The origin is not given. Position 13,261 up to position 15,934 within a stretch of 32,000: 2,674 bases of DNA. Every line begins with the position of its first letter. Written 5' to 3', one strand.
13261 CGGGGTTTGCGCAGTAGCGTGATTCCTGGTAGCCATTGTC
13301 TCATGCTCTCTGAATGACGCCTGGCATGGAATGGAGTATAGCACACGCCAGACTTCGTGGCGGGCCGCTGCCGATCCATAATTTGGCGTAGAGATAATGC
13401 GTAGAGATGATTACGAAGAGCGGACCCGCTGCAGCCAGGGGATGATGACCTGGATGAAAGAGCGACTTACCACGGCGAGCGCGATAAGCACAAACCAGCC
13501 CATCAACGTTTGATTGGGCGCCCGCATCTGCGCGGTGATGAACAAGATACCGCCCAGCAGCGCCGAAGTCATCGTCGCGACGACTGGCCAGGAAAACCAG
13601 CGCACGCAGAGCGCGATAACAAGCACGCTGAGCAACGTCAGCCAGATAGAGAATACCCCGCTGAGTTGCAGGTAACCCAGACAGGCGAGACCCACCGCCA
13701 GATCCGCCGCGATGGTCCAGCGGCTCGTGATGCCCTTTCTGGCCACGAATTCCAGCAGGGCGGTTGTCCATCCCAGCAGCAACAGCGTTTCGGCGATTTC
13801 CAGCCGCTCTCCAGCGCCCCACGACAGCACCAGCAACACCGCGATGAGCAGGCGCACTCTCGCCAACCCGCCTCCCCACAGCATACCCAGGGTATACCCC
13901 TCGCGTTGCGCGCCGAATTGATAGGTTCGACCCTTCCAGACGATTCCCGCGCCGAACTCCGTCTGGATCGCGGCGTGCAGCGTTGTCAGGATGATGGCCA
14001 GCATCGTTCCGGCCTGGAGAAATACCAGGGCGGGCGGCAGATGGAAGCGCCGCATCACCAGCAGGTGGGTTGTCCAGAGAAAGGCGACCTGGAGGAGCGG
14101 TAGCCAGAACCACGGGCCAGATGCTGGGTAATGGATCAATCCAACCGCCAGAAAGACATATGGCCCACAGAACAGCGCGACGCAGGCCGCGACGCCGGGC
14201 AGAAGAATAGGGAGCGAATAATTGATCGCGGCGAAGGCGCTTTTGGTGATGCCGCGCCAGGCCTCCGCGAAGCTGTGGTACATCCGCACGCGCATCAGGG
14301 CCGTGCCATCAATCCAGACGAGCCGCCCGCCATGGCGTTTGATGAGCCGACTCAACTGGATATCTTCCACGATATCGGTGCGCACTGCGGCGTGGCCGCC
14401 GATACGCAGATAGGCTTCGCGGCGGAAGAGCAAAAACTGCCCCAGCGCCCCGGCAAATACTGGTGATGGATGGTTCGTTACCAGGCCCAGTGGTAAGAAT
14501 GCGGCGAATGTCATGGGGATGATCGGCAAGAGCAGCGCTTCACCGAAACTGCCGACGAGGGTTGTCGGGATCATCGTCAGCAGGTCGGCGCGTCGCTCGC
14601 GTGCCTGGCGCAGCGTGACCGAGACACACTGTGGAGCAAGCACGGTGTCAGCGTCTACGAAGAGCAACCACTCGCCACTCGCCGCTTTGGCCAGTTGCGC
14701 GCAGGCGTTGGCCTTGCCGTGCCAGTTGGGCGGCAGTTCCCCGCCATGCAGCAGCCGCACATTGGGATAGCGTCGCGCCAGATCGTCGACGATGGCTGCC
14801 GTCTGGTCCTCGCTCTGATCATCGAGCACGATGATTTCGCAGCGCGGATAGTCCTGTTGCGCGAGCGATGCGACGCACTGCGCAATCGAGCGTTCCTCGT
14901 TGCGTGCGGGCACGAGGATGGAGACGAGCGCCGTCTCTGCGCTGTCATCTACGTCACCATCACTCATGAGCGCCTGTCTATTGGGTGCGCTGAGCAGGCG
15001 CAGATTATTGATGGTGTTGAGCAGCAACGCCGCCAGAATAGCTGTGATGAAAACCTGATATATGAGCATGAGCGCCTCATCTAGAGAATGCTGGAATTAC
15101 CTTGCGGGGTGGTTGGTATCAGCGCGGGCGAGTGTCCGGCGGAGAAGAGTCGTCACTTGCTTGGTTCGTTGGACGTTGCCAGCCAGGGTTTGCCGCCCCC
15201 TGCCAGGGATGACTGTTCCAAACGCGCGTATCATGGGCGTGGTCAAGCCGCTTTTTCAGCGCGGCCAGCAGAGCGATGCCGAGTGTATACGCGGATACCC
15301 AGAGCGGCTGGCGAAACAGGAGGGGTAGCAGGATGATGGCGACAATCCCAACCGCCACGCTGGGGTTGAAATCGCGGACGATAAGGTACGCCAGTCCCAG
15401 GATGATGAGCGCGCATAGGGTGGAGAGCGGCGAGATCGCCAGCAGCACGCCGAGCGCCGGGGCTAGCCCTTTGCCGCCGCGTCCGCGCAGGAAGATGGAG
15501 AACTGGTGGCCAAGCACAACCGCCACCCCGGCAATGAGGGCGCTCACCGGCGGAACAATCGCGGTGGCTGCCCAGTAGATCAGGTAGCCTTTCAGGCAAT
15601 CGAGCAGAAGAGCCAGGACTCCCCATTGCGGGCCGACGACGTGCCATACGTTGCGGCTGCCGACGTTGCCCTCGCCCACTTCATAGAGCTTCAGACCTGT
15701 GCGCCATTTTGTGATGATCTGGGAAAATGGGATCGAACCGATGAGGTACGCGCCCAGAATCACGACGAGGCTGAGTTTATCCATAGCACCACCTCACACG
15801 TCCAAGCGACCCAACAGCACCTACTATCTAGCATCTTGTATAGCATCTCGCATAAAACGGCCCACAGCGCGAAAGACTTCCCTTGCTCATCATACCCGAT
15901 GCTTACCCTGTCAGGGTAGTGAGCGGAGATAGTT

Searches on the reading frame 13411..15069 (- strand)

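Call 52: search_protein_families(library=pfam, proteins=[window:13411-15069:-], max_evalue=0.0001)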
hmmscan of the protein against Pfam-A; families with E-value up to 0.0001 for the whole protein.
window:13411-15069:- (552 aa): 5 families
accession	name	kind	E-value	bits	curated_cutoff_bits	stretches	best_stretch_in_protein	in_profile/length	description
PF00535.33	Glycos_transf_2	-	4.9e-28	98.6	23.3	1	50-165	1-112/168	Glycosyl transferase family 2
PF13641.12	Glyco_tranf_2_3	-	6.5e-21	75.8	27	1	49-276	3-222/230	Glycosyltransferase like family 2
PF13506.12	Glyco_transf_21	-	5e-13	49.3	21.7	1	112-271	11-166/174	Glycosyl transferase family 21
PF13632.12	Glyco_trans_2_3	-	5.3e-09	36.6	27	1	134-351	1-188/198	Glycosyl transferase family group 2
PF13704.12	Glyco_tranf_2_4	-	6.5e-06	27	27.5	1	56-146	1-86/98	Glycosyl transferase family 2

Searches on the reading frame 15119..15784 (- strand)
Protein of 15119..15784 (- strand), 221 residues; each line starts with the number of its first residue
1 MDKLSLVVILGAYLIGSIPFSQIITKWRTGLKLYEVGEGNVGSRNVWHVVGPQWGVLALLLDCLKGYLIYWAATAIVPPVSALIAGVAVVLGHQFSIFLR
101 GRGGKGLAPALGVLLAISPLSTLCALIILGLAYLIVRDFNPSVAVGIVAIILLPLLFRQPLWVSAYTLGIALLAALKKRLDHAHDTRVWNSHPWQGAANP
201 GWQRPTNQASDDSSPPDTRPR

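Call 52: search_protein_families(library=pfam, proteins=[window:15119-15784:-], max_evalue=0.0001)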
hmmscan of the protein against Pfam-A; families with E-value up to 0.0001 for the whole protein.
window:15119-15784:- (221 aa): 1 family
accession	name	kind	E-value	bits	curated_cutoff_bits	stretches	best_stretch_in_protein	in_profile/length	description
PF02660.20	G3P_acyltransf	-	7.8e-35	120.8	24.1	1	12-177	2-156/164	Glycerol-3-phosphate acyltransferase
